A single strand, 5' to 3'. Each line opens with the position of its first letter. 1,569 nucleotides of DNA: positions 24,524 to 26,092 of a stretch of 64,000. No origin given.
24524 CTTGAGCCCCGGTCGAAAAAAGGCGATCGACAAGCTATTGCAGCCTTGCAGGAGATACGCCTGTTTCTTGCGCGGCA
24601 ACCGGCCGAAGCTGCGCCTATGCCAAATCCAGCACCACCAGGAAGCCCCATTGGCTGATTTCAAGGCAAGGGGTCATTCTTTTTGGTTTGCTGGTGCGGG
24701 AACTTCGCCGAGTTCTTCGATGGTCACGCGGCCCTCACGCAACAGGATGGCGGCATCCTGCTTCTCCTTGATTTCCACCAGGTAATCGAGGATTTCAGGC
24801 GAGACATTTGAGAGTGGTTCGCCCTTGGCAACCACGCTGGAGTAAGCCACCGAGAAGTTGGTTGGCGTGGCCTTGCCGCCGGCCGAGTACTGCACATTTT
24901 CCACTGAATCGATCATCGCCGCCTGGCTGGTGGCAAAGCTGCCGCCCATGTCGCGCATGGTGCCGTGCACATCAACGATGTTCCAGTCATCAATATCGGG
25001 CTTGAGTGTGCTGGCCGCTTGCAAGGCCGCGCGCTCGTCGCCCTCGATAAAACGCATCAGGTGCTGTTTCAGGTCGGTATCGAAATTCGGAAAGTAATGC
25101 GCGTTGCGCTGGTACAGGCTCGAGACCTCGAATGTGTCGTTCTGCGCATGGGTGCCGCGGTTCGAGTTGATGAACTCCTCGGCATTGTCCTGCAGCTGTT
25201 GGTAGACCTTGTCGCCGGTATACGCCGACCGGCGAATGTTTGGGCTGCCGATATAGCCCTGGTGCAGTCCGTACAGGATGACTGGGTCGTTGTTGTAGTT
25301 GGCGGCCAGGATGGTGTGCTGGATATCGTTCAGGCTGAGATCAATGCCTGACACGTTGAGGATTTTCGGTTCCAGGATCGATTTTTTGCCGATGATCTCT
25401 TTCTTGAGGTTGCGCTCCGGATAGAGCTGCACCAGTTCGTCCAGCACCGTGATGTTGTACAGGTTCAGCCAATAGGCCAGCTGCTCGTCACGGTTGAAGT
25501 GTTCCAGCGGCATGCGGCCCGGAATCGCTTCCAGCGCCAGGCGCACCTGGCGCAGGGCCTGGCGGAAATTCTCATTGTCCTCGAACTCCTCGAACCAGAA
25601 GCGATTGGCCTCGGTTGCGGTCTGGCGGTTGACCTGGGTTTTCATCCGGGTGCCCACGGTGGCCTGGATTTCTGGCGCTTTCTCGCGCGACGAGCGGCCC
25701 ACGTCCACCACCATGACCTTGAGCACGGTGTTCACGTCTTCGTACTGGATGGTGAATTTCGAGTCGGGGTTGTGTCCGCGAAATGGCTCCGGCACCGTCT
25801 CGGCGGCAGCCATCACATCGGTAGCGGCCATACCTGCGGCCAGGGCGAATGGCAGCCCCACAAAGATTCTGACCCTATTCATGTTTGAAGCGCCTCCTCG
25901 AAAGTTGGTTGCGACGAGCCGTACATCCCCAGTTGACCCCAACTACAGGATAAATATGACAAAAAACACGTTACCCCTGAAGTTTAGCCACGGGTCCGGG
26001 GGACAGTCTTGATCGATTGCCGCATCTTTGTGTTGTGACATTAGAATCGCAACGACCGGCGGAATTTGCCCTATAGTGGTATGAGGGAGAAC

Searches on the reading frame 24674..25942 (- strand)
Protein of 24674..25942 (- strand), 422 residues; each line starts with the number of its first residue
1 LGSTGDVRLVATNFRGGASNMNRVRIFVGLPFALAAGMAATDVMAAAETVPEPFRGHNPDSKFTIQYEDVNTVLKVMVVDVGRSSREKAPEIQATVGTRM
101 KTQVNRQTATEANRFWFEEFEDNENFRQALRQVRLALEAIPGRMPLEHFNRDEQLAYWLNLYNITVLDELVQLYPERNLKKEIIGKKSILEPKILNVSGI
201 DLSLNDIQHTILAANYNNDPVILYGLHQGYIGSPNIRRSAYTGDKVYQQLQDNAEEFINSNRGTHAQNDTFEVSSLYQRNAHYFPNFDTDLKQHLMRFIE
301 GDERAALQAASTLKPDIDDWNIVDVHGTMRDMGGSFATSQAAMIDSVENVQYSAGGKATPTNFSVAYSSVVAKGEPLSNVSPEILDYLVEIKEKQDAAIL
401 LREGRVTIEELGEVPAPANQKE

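Call 56: search_protein_families(library=pfam, proteins=[window:24674-25942:-], max_evalue=0.0001)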
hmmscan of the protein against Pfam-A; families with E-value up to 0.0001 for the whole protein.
window:24674-25942:- (422 aa): 1 family
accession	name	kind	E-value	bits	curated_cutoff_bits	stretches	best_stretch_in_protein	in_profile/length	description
PF04784.19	DUF547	-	6.1e-22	78.4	27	1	147-258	2-125/125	Protein of unknown function, DUF547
